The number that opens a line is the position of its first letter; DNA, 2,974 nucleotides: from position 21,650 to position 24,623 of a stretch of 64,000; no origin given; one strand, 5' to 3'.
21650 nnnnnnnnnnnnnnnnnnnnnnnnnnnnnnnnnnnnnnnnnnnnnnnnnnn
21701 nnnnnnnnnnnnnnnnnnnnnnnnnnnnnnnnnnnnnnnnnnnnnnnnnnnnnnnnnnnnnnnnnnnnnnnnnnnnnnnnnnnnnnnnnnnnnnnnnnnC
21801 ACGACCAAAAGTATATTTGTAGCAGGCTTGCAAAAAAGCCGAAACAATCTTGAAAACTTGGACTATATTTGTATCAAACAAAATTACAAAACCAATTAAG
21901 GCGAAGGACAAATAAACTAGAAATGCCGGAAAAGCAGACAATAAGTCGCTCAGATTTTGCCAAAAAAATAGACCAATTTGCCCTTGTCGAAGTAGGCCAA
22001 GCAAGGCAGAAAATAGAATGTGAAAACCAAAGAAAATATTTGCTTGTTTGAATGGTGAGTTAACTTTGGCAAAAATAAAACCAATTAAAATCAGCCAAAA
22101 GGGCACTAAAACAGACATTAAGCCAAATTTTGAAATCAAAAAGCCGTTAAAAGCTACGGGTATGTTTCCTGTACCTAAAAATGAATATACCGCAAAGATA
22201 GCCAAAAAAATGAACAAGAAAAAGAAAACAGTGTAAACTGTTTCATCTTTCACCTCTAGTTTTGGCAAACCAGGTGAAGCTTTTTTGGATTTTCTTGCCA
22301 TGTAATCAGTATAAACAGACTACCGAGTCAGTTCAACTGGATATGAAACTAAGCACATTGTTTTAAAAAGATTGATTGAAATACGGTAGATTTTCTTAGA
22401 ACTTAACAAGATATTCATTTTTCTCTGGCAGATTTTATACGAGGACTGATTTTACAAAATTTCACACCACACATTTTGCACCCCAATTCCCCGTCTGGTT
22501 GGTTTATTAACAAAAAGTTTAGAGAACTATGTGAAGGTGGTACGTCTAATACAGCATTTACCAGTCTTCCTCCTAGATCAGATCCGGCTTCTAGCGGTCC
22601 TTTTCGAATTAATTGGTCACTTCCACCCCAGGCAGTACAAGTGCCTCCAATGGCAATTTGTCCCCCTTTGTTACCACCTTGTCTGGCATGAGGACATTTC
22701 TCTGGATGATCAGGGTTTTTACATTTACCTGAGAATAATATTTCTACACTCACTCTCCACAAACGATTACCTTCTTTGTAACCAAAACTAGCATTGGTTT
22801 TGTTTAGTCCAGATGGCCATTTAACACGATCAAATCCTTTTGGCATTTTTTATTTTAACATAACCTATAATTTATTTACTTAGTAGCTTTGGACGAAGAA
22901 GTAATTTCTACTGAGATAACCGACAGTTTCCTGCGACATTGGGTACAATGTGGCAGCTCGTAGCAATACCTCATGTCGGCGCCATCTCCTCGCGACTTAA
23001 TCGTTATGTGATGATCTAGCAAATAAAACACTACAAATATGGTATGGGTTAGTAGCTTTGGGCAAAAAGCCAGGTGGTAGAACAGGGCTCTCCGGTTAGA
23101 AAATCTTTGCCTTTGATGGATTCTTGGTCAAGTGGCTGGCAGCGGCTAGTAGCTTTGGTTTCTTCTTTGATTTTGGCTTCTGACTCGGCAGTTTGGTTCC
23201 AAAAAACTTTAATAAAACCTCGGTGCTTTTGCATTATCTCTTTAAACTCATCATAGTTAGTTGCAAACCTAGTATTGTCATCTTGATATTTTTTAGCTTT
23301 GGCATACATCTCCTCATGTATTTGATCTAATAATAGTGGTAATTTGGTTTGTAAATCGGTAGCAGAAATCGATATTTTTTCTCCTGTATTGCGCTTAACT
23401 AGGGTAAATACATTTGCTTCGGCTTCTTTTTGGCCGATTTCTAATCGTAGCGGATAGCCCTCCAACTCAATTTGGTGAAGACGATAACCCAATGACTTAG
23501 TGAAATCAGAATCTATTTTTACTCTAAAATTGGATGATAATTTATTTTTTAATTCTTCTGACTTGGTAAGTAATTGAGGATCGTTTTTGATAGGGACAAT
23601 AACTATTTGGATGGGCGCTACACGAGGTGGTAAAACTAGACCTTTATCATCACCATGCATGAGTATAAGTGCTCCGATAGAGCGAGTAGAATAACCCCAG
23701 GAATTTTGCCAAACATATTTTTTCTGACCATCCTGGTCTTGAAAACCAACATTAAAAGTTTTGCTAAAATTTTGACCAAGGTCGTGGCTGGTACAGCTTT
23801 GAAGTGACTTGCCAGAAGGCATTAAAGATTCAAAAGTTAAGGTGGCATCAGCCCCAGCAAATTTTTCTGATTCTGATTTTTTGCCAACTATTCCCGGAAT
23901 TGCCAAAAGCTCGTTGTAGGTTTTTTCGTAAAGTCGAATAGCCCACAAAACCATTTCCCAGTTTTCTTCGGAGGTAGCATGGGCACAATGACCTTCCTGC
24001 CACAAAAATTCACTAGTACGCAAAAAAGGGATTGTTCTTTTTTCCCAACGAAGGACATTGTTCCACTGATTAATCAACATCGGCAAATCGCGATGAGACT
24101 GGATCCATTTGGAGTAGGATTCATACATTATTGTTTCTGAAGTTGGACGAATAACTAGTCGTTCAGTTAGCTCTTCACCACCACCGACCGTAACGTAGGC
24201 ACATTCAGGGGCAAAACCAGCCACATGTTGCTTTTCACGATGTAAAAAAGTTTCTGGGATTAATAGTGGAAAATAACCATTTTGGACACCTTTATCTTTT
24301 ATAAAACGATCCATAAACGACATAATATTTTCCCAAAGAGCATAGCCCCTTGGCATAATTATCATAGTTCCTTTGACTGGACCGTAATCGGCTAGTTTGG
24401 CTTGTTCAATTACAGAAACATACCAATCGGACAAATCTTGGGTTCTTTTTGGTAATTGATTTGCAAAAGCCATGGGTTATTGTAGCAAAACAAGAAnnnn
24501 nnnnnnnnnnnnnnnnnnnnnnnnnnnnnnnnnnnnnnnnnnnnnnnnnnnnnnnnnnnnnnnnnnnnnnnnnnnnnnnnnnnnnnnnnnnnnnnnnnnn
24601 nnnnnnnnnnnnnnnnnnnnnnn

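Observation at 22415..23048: Small Gly/Cys-rich protein with a NucB-like motif and a GC-rich, structured 200-nt upstream region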

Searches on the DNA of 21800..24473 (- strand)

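Call 3: search_rna_families(source=window, start=21800, end=23600, threshold=evalue, max_evalue=1, show_alignments=3)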
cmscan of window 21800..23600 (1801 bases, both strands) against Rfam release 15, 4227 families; matches with E-value up to 1: 0.
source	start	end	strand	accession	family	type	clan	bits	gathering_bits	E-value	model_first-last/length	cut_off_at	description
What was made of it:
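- On Riboswitch / cis-regulatory leader RNA / known small ncRNA: Rfam 15 cmscan of 21800-23600 at E <= 1 returned 0 hits (call 3).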

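Call 51: search_rna_families(sources=[L087, L095, L094, L086], threshold=evalue, max_evalue=1)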
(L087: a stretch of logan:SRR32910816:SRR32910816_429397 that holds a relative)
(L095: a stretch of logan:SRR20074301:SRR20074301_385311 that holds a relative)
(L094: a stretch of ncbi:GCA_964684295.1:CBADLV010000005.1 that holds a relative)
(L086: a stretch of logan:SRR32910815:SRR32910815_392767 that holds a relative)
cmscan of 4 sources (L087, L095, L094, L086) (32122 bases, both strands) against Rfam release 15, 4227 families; matches with E-value up to 1: 1.
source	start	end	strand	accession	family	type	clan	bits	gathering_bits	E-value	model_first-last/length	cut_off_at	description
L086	1208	1293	-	RF04152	mir-3618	Gene; miRNA;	-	24.3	99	0.64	1-88/88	no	mir-3618 microRNA precursor family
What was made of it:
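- On Riboswitch / cis-regulatory leader RNA / known small ncRNA: Relatives L086, L087, L094 and L095 returned 0 relevant hits (call 51).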

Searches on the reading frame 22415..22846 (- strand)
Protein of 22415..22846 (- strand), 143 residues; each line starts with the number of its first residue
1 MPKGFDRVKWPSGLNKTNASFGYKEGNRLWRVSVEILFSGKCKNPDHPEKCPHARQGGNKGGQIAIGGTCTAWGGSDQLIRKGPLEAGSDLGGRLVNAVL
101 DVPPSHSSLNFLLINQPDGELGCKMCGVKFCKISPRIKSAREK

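Call 6: search_protein_families(library=pfam, proteins=[window:22415-22846:-], max_evalue=10)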
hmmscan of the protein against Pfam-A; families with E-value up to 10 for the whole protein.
window:22415-22846:- (143 aa): 0 families

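Call 7: search_protein_families(library=ncbifam, proteins=[window:22415-22846:-], max_evalue=10)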
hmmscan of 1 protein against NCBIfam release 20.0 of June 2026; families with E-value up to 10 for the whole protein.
window:22415-22846:- (143 aa): 0 families

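Call 8: search_solved_structures(query=window:22415-22846:-, max_evalue=10, show_alignments=3)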
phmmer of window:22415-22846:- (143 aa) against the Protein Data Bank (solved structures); distinct sequences matched with E-value up to 10: 5.
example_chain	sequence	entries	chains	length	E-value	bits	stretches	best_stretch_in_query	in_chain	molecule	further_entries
1hf2_A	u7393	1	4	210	0.71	13.2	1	59-107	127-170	SEPTUM SITE-DETERMINING PROTEIN MINC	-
4dcl_A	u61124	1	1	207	1.3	12.4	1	44-106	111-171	Putative acetyltransferase SACOL2570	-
4egg_A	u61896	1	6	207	1.3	12.4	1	44-106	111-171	Putative acetyltransferase SACOL2570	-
3ftt_A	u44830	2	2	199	1.3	12.3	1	44-106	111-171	Putative acetyltransferase SACOL2570 | Galactoside O-acetyltransferase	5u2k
3v4e_A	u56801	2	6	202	1.4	12.3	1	44-106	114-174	Galactoside O-acetyltransferase | Putative acetyltransferase SACOL2570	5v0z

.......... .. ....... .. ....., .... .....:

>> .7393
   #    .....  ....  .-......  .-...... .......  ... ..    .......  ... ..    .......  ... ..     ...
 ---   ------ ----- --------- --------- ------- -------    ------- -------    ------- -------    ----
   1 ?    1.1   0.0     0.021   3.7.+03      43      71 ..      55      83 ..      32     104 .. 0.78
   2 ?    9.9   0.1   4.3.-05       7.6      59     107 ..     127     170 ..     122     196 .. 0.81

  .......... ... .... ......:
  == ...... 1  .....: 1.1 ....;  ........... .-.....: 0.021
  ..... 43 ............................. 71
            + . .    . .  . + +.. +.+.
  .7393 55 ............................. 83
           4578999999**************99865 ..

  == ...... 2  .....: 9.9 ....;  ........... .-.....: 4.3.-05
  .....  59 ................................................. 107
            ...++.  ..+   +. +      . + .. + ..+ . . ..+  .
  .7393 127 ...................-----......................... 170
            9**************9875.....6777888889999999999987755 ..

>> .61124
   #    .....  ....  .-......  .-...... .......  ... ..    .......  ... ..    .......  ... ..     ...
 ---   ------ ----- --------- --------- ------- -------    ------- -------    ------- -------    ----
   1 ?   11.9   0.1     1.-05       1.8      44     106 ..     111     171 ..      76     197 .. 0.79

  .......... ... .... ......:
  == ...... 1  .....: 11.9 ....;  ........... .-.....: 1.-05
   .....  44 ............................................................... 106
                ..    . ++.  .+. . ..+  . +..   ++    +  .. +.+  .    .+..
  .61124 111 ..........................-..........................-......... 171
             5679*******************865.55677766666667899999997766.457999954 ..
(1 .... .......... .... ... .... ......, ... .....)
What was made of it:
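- On NucA/NucB DNase (beta-beta-alpha-metal nuclease): NCBIfam returned 0 (call 7). phmmer against PDB at E <= 10 returned 5 chance hits, none of them a nuclease (call 8).
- No profile or PDB match was found (calls 6-8).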

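Call 9: find_homologous_proteins(query=window:22415-22846:-, max_evalue=0.01)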
Query window:22415-22846:- (143 aa): 1 proteins with E <= 0.01 among 7 candidates.
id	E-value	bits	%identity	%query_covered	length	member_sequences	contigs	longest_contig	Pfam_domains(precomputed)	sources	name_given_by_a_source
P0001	1.9e-94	332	100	100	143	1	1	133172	-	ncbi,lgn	-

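Call 11: find_encoding_contigs(protein=P0001, flank=10000)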
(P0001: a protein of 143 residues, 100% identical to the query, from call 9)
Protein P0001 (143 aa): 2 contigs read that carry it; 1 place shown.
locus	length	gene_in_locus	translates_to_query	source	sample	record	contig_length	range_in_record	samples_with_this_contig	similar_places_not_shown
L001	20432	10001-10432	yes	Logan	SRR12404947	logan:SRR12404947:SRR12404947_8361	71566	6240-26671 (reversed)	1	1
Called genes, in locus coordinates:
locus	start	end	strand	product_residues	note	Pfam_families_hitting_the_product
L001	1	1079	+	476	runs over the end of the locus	PF00009:GTP_EFTU, PF01926:MMR_HSR1, PF22042:EF-G_D2, PF03144:GTP_EFTU_D2 (faint), PF11987:IF-2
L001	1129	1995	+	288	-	-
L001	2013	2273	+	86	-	-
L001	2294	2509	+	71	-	-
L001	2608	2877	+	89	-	PF00312:Ribosomal_S15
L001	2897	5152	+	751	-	PF01138:RNase_PH, PF03725:RNase_PH_C, PF01138:RNase_PH, PF00013:KH_1, PF00575:S1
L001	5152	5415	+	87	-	-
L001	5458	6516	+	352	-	PF07728:AAA_5 (faint), PF13401:AAA_22 (faint), PF00004:AAA, PF22667:Lon_lid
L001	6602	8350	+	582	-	PF00753:Lactamase_B (weak), PF12706:Lactamase_B_2 (weak), PF22505:RNase_J_b_CASP, PF07521:RMMBL (weak), PF17770:RNase_J_C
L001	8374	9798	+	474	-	PF00587:tRNA-synt_2b, PF03129:HGTP_anticodon, PF09180:ProRS-C_1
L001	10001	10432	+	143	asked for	-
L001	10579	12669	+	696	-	PF17854:FtsK_alpha, PF01580:FtsK_SpoIIIE, PF09397:FtsK_gamma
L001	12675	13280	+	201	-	PF13413:HTH_25, PF09136:Glucodextran_B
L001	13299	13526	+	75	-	-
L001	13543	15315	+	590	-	PF01411:tRNA-synt_2c, PF07973:tRNA_SAD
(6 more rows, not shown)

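Call 19: search_protein_representatives(protein=window:22415-22846:-)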
Query: 143 residues. Proteins with E-value up to 0.001 (for the whole library): 2; up to 1e-10: 1; up to 1e-30: 1. The best 2 are listed.
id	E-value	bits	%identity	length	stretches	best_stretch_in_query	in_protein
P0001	6.0e-95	331.8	100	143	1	1-143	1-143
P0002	3.6e-05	40.2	45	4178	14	82-111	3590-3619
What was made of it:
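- ORF143 has no homologue at all among 5.8 billion clusters and 1.84 billion representatives (calls 9, 19).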

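Call 21: search_protein_families(library=pfam, proteins=[P0002], max_evalue=0.01)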
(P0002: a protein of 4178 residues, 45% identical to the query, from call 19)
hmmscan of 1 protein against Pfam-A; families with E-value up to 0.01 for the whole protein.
P0002 (4178 aa): 11 families
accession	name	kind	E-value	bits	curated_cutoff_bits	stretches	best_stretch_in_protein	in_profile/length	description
PF17803.7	Cadherin_4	-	0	1597.1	25.1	26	3078-3147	2-71/71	Bacterial cadherin-like domain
PF17963.7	Big_9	-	0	1406.2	23.6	26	734-825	1-89/89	Bacterial Ig domain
PF17892.7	Cadherin_5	-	0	1346.6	26.5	26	1082-1174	2-97/98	Cadherin-like domain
PF04862.18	DUF642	-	1.2e-40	139.3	27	5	833-975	2-141/157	Protein of unknown function (DUF642)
PF18175.6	HU-CCDC81_bac_2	-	8.5e-28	96.5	35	0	3711-3728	45-62/70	CCDC81-like prokaryotic HU domain 2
PF13472.12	Lipase_GDSL_2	-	2.5e-20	74.2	32.9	1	36-219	2-177/178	GDSL-like Lipase/Acylhydrolase family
PF00657.28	Lipase_GDSL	-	1.4e-14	55.2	23.6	1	33-224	1-207/208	GDSL-like Lipase/Acylhydrolase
PF19077.6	Big_13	-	1.2e-10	42.3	27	0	2611-2699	10-100/102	Bacterial Ig-like domain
PF20213.3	DUF6573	-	6.6e-09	36.4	27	0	3635-3665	96-126/138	Family of unknown function (DUF6573)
PF16184.11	Cadherin_3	-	7.2e-05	23.2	25.5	0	1908-1970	25-105/106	Cadherin-like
PF10291.14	muHD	-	0.0027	17.8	25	0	2959-2988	23-52/261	Muniscin C-terminal mu homology domain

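Call 58: search_protein_families(library=phrogs, proteins=[window:22415-22846:-], max_evalue=0.01)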
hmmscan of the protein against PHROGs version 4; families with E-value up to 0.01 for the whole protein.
window:22415-22846:- (143 aa): 0 families

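Call 61: predict_structure(protein=window:22415-22846:-)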
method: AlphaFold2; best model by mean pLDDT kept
length: 143 residues; sequences in the alignment: 1
mean_pLDDT: 34.8   pTM: 0.27
mean pLDDT of the five models: 34.8, 34.0, 32.4, 32.3, 30.7
residues with pLDDT >= 90: 0; 70-90: 0; 50-70: 2; < 50: 141
segments of 3 or more residues with pLDDT < 50: 1-25, 28-143
pLDDT, mean of each block of 10 residues (from residue 1): 31 40 47 40 34 31 34 34 36 35 33 37 33 25 26
secondary structure, 60 per line:
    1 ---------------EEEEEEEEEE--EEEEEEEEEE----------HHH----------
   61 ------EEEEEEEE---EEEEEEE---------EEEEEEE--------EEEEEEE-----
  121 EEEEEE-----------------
elements in order: E16-25 E28-37 E67-74 E78-84 E94-100 E109-115 E121-126
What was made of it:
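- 22415..22846 (-): ORF143, an orphan 143-aa ORF. It is probably a real, strain-specific small protein gene carrying Cys pairs (C42-x8-C51 and C123-x2-C126-x4-C131). AlphaFold2 mean pLDDT is 34.8 (call 61).
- On NucA/NucB DNase (beta-beta-alpha-metal nuclease): The single-sequence AlphaFold2 model has mean pLDDT 34.8, so a fold search would be meaningless (call 61).
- AlphaFold2 gives pLDDT 34.8 (call 61). pLDDT is 34.8 (call 61).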

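Call 66: list_cluster_members(proteins=[P0001, P0123, window:23049-24473:-])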
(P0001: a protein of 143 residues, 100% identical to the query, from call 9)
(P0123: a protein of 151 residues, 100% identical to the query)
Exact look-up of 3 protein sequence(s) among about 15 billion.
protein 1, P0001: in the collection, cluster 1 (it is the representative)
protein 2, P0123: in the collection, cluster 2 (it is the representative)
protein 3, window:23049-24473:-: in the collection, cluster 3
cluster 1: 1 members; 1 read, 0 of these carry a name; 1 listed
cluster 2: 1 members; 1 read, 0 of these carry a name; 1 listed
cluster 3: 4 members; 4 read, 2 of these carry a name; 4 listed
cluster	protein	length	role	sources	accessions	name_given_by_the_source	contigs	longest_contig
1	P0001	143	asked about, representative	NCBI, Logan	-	-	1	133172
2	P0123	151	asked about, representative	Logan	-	-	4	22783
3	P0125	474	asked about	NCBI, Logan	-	-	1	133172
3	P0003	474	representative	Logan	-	-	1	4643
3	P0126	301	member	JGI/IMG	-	prolyl-tRNA synthetase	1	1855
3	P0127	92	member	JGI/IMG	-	prolyl-tRNA synthetase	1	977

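Call 67: find_encoding_contigs(protein=P0127, flank=3000)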
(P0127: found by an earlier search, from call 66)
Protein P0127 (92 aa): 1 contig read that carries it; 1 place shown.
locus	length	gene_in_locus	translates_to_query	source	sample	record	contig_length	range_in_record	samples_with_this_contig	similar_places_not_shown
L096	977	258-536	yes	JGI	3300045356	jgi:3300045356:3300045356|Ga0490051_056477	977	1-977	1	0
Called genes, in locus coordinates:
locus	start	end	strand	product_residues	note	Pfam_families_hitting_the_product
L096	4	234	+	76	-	PF17770:RNase_J_C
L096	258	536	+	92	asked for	-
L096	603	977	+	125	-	?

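Call 68: find_encoding_contigs(protein=P0126, flank=3000)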
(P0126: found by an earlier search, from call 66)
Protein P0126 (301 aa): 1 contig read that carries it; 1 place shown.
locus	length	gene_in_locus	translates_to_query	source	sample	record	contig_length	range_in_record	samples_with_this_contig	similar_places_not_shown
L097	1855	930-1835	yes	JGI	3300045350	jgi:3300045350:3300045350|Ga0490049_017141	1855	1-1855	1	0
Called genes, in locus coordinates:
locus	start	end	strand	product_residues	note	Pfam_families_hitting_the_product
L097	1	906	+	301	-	?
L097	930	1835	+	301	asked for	PF00587:tRNA-synt_2b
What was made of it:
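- Tried and rejected: They do not reach the spacer (calls 66-68).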

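Call 69: find_related_loci(query=window:22415-22846:-, collection=viral_contigs, flank=3000)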
Query window:22415-22846:- (143 aa) in viral_contigs; peptide patterns used: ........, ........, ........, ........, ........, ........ (x = any residue, [..] = any of these).
6 stretches matched a pattern, but none encodes a relative of the query by tblastn (E <= 1e-3).

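Call 70: search_dna_similar(query=window:22415-22846:-, collection=phages, mode=protein, max_evalue=1)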
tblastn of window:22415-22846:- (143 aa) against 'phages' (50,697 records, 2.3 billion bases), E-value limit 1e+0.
No match.

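Call 71: search_dna_similar(query=window:22415-22846:-, collection=plasmids, mode=protein, max_evalue=1)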
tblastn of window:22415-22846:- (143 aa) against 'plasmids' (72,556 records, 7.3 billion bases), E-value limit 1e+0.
No match.
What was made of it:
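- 22415..22846 (-): No homologue was found (calls 9, 19, 69-71).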

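Call 73: search_protein_families(library=padloc, proteins=[window:22415-22846:-], max_evalue=0.01)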
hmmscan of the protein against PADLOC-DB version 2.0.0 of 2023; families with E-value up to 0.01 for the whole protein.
window:22415-22846:- (143 aa): 0 families
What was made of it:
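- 22415..22846 (-): No family match was found (calls 6, 7, 8, 58, 73).
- Tried and rejected: There were no hits in IMG/VR, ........, PLSDB, PHROGs or PADLOC (calls 58, 69-71, 73).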
